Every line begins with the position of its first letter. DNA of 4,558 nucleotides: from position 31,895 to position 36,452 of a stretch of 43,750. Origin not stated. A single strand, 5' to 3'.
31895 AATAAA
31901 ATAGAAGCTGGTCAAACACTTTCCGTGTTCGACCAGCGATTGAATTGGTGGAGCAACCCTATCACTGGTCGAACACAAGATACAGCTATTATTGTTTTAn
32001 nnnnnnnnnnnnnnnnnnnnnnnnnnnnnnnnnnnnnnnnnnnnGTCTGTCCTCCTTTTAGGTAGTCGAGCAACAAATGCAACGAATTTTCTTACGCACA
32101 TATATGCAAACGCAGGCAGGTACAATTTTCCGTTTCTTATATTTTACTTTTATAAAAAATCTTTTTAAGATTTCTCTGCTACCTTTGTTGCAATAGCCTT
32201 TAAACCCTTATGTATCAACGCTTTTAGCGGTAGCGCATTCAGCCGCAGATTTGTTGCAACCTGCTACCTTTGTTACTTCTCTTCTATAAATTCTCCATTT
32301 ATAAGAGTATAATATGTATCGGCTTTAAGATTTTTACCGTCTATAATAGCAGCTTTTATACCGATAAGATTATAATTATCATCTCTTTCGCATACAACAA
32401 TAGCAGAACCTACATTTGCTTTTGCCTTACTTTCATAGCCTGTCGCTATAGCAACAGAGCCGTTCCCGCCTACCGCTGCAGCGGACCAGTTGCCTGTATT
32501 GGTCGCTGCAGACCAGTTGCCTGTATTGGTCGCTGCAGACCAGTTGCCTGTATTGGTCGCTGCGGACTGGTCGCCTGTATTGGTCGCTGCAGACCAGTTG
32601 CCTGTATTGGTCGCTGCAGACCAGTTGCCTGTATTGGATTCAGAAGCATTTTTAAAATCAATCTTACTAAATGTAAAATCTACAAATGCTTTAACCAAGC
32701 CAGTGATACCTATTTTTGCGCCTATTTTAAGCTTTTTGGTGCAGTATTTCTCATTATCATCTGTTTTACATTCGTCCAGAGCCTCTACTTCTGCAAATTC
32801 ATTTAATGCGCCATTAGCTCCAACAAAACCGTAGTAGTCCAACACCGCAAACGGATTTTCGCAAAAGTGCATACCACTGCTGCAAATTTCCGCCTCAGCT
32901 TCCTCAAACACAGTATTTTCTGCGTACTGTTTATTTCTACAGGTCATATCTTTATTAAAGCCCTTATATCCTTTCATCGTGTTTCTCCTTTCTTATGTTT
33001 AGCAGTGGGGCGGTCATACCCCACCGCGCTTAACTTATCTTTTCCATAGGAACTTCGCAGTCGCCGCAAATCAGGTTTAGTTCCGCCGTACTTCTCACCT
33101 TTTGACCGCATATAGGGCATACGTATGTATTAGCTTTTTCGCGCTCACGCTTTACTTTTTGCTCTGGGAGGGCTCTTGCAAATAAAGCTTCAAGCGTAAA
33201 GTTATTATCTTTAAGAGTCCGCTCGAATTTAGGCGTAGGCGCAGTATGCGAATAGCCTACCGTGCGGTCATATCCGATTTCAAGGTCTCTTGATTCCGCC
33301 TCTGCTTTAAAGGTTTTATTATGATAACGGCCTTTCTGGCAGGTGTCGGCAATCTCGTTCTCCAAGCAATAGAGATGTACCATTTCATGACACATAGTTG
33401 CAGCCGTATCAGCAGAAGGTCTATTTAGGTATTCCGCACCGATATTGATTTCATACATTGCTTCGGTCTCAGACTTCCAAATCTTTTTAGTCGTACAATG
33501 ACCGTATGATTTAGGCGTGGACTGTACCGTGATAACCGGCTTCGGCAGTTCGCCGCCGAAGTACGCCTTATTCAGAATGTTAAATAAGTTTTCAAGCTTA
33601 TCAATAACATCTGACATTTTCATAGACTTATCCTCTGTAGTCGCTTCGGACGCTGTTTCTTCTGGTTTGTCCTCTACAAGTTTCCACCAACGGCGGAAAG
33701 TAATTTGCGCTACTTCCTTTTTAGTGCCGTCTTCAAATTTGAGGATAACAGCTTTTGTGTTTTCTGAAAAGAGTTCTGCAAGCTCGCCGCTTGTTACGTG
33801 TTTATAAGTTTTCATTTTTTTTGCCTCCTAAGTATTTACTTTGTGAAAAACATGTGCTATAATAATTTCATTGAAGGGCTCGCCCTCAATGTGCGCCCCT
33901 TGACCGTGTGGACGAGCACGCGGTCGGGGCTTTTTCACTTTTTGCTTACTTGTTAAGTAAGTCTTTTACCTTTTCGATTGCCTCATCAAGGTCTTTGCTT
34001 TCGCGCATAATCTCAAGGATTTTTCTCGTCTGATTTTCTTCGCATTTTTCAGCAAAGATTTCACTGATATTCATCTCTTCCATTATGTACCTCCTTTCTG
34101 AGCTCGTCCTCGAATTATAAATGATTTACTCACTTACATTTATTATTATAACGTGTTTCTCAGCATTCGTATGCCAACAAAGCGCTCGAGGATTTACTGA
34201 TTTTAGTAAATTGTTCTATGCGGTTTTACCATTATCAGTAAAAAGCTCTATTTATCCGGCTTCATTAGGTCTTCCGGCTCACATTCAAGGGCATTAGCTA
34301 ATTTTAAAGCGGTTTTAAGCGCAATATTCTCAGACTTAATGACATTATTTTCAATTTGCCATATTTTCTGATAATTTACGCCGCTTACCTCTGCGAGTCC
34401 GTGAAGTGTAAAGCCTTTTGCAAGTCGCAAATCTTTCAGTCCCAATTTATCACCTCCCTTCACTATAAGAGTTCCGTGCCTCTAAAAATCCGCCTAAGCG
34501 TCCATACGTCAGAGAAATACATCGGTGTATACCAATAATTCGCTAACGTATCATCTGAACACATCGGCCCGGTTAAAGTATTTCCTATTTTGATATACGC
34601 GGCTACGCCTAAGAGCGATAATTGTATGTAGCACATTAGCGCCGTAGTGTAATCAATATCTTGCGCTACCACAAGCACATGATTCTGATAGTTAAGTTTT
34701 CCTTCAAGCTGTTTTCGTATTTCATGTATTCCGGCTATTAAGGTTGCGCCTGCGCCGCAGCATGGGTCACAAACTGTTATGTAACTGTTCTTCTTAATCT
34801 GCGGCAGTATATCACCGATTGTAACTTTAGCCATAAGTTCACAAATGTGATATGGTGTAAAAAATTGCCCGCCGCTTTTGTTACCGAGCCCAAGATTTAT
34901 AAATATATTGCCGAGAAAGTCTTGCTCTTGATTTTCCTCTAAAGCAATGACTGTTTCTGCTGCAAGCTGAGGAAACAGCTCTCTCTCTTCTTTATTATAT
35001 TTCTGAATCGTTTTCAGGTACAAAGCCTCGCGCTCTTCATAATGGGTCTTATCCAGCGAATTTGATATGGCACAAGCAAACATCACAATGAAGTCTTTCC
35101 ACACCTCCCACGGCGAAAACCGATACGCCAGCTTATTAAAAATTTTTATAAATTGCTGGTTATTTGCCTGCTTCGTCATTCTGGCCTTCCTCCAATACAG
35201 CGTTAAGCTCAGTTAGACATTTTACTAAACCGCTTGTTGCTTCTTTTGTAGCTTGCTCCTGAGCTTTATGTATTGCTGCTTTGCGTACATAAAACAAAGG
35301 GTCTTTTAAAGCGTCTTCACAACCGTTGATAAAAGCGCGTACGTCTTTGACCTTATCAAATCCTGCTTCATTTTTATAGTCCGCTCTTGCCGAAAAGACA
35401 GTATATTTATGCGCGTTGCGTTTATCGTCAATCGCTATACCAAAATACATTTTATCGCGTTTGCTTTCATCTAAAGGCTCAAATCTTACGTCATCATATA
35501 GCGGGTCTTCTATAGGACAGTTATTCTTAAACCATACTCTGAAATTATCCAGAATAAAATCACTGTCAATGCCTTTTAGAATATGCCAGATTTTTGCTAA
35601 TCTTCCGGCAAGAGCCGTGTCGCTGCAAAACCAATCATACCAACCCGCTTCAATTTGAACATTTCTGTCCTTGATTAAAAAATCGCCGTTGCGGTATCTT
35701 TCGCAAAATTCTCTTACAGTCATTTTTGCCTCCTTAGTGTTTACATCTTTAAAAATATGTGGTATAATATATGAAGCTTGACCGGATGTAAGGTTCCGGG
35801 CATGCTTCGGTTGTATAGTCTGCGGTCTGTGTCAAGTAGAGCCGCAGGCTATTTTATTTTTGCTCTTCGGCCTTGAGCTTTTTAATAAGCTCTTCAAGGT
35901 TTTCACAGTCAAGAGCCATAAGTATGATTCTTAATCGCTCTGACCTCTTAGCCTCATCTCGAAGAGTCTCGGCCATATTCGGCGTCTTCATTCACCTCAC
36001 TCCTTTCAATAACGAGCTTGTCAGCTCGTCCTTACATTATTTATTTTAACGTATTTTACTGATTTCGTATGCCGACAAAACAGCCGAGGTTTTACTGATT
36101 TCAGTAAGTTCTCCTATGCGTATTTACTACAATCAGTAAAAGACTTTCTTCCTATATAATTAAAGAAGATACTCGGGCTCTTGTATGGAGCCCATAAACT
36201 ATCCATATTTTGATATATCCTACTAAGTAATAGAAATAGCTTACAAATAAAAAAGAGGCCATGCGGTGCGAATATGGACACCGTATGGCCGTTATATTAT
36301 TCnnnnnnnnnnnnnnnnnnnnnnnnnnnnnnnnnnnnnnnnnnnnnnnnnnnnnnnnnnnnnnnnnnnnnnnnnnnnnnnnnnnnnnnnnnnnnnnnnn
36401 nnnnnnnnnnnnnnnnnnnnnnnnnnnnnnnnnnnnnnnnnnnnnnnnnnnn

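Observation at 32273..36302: The 4-kb island between the lysis terminator and attP looks like a self-contained, tightly regulated anti-defence or moron locus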

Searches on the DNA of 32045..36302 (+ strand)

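Call 12: search_dna_similar(query=window:32045-36302:+, collection=phages, mode=distant, max_rows=25)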
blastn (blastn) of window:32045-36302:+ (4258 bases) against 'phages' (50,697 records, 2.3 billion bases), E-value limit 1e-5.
Records with a match: 8; places in all: 39; records where one place covers at least 80% of the query: 0.
Best place of each record, by identity: 80-90% 2; 60-80% 6.
By first word of the organism name: Salmonella 3; Bacteriophage 2; Enterobacteria 2; Dulem 1.
By host as written in the record: - 3; Salmonella enterica subsp. diarizonae 89/00 IIIb 2; Propithecus coquereli 1; Salmonella typhimurium 1; Salmonella enterica subsp. enterica 1.
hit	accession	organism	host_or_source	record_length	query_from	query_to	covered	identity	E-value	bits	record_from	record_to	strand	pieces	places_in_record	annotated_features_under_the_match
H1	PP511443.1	Dulem virus 37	Propithecus coquereli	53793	1194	4035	18%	74.4%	4e-58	465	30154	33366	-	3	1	SprT-like domain-containing protein | type I restriction-modification system methyltransferase subunit | hypothetical protein (x7) | HTH XrE protein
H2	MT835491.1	Bacteriophage sp.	human fecal samples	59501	3305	3686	9%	71.5%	1e-45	193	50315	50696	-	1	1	record has no annotation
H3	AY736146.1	Enterobacteria phage ES18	-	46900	433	593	4%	80.7%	3e-33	151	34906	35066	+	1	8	53: gp53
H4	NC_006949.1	Enterobacteria phage ES18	Salmonella typhimurium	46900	433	593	4%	80.7%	3e-33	151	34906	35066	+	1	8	53: gp53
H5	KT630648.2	Salmonella phage SEN22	Salmonella enterica subsp. diarizonae ...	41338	433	593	4%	78.9%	2e-29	138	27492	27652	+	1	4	c-type lectin precursor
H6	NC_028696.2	Salmonella phage SEN22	Salmonella enterica subsp. diarizonae ...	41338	433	593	4%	78.9%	2e-29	138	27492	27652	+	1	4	c-type lectin precursor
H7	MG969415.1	Salmonella phage GE_vB_TR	Salmonella enterica subsp. enterica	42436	433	591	4%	76.1%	7e-23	116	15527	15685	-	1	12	record has no annotation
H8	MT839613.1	Bacteriophage sp.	human fecal samples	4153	2471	2598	3%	70.3%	5e-6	61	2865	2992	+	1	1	record has no annotation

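Call 13: search_dna_similar(query=window:32045-36302:+, collection=plasmids, mode=distant, max_rows=25)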
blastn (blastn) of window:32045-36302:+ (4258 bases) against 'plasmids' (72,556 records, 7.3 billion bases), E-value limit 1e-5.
Records with a match: 19; places in all: 39; records where one place covers at least 80% of the query: 0.
Best place of each record, by identity: 80-90% 19.
By first word of the organism name: Salmonella 19.
By predicted mobility (MOB-suite, as given by PLSDB): non-mobilizable 19.
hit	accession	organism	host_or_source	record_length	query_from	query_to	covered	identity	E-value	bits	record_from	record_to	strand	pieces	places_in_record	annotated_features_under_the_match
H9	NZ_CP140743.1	Salmonella enterica subsp. enterica serovar Newport str. ...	animal,bird feces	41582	433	593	4%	80.7%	1e-32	151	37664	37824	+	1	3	hypothetical protein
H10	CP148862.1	Salmonella enterica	Dog,single cell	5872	432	585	3%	81.9%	2e-9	145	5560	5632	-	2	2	hypothetical protein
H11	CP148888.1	Salmonella enterica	Homo sapiens,single cell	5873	432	585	3%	81.9%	2e-9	145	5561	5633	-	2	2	hypothetical protein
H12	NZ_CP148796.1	Salmonella enterica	Homo sapiens,single cell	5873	432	585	3%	81.9%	2e-9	145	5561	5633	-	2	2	hypothetical protein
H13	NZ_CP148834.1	Salmonella enterica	Chicken,single cell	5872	432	585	3%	81.9%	2e-9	145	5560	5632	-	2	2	hypothetical protein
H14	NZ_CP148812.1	Salmonella enterica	-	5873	432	585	3%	81.9%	2e-9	145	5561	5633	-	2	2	hypothetical protein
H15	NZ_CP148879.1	Salmonella enterica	-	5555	432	585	3%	81.9%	2e-9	145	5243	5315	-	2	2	hypothetical protein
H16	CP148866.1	Salmonella enterica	-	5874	432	558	3%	81.9%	2e-9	145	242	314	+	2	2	hypothetical protein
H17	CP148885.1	Salmonella enterica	-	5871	432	558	3%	81.9%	2e-9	145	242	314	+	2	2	hypothetical protein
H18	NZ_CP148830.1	Salmonella enterica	Chicken,single cell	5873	432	558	3%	81.9%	2e-9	145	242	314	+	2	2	hypothetical protein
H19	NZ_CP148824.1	Salmonella enterica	Chicken,single cell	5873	432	558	3%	81.9%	2e-9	145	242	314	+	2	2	hypothetical protein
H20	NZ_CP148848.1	Salmonella enterica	Dog,single cell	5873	432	558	3%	81.9%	2e-9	145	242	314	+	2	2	hypothetical protein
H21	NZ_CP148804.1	Salmonella enterica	Homo sapiens,single cell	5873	432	558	3%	81.9%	2e-9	145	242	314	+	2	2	hypothetical protein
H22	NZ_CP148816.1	Salmonella enterica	Chicken,single cell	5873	432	558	3%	81.9%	2e-9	145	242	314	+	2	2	hypothetical protein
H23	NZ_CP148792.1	Salmonella enterica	Homo sapiens,single cell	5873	432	558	3%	81.9%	2e-9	145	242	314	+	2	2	hypothetical protein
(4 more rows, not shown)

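Call 14: get_annotated_region(hit=H1, flank=6000)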
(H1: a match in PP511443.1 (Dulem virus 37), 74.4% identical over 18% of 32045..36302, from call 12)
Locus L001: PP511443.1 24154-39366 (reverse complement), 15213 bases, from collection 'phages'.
description: Dulem virus 37 isolate Duke_22FF_208, complete genome.
organism: Dulem virus 37 (NCBI taxid 3145755)
taxonomy: Viruses; Duplodnaviria; Heunggongvirae; Uroviricota; Caudoviricetes
host: Propithecus coquereli; source: feces; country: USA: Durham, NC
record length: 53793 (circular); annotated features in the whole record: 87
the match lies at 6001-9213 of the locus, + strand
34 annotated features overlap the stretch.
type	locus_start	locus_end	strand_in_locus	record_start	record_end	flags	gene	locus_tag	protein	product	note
CDS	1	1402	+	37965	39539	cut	-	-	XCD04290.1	integrase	-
CDS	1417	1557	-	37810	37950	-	-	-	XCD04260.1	hypothetical protein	-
CDS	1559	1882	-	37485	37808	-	-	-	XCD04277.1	hypothetical protein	-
CDS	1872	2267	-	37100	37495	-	-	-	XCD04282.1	hypothetical protein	-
CDS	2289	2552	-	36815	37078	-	-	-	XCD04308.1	restriction alleviation protein Lar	-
CDS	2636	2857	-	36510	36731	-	-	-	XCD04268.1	hypothetical protein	-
CDS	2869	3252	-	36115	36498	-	-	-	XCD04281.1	hypothetical protein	-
CDS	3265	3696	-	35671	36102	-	-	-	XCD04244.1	hypothetical protein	Domain of unknown function (DUF4969)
CDS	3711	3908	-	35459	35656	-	-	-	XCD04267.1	hypothetical protein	-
CDS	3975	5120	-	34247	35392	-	-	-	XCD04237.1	CalU17 biosynthetic pathway protein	Calicheamicin Biosynthesis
CDS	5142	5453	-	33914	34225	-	-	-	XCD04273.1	hypothetical protein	-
CDS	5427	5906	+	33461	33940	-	-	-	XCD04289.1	hypothetical protein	-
CDS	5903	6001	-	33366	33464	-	-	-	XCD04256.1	hypothetical protein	-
CDS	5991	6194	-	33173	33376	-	-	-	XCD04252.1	HTH XrE protein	-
CDS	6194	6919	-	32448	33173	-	-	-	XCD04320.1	type I restriction-modification system methyltransferase subunit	-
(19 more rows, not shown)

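Call 15: get_annotated_region(hit=H2, flank=5000)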
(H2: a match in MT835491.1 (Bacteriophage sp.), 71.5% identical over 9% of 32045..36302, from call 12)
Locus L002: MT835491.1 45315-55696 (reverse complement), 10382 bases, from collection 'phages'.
description: UNVERIFIED: Bacteriophage sp. clone scaffold_33 genomic sequence.
organism: Bacteriophage sp. (NCBI taxid 38018)
taxonomy: Viruses
host: -; source: human fecal samples; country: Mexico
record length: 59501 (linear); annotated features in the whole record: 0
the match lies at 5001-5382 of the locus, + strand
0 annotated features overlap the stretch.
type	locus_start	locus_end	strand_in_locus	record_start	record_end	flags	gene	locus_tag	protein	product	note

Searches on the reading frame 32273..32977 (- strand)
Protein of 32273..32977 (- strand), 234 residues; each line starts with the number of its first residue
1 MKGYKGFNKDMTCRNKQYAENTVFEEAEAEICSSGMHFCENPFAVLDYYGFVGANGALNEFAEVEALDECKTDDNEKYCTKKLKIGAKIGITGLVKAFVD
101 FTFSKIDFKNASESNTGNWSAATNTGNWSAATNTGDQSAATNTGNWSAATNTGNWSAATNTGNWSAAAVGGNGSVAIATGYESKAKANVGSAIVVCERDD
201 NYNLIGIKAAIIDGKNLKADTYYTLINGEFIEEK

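Call 5: search_protein_families(library=pfam, proteins=[window:32273-32977:-], max_evalue=0.01)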
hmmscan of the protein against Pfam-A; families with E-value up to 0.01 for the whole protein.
window:32273-32977:- (234 aa): 1 family
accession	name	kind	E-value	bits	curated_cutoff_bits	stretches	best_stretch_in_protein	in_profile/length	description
PF24703.2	DUF7666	-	1.7e-26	93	27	1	1-96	1-94/95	Domain of unknown function (DUF7666)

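Call 9: search_protein_families(library=phrogs, proteins=[window:32273-32977:-], max_evalue=0.01)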
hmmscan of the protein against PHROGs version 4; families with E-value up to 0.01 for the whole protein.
window:32273-32977:- (234 aa): 5 families
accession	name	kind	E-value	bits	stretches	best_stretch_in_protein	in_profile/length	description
phrog_4433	-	unknown function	2.8e-79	267.8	2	2-172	14-182/312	-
phrog_27197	-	unknown function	1.7e-38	132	2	142-232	1-95/97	-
phrog_14105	-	unknown function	2e-25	90.5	1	1-167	10-166/297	-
phrog_23265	-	unknown function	8.6e-06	26.2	1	120-231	105-217/222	-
phrog_9215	-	unknown function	2.1e-05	25.4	1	2-106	67-175/268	-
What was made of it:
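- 32273..32977 (-): DUF7666 protein (234 aa) with six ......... nonapeptide repeats; variable cargo, last gene of operon B. DUF7666 at 1.7e-26 (call 5). phrog_4433 (call 9).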

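Call 10: search_protein_families(library=ncbifam, proteins=[window:32273-32977:-], max_evalue=0.01)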
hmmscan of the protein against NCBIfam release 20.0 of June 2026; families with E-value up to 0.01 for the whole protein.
window:32273-32977:- (234 aa): 1 family
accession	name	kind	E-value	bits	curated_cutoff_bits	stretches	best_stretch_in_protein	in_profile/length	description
NF007410.2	PRK09946.1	equivalog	0.00034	20.3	300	1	115-199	152-236/269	protein YdhT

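Call 11: search_protein_families(library=padloc, proteins=[window:32273-32977:-], max_evalue=0.01)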
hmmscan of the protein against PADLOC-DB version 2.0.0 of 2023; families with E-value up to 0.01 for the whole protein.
window:32273-32977:- (234 aa): 0 families

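Call 85: search_solved_structures(query=window:32273-32977:-, max_evalue=1)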
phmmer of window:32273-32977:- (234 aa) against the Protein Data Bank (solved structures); distinct sequences matched with E-value up to 1: 3.
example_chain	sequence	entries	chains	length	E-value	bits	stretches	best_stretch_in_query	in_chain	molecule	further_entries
4ntq_A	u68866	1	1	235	0.0015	21.5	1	124-167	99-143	Contact-dependent inhibitor A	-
1pc3_A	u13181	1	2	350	0.56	13.1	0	172-225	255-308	Phosphate-binding protein 1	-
7dm1_B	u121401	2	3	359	0.6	13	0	172-225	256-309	Phosphate-binding protein PstS 1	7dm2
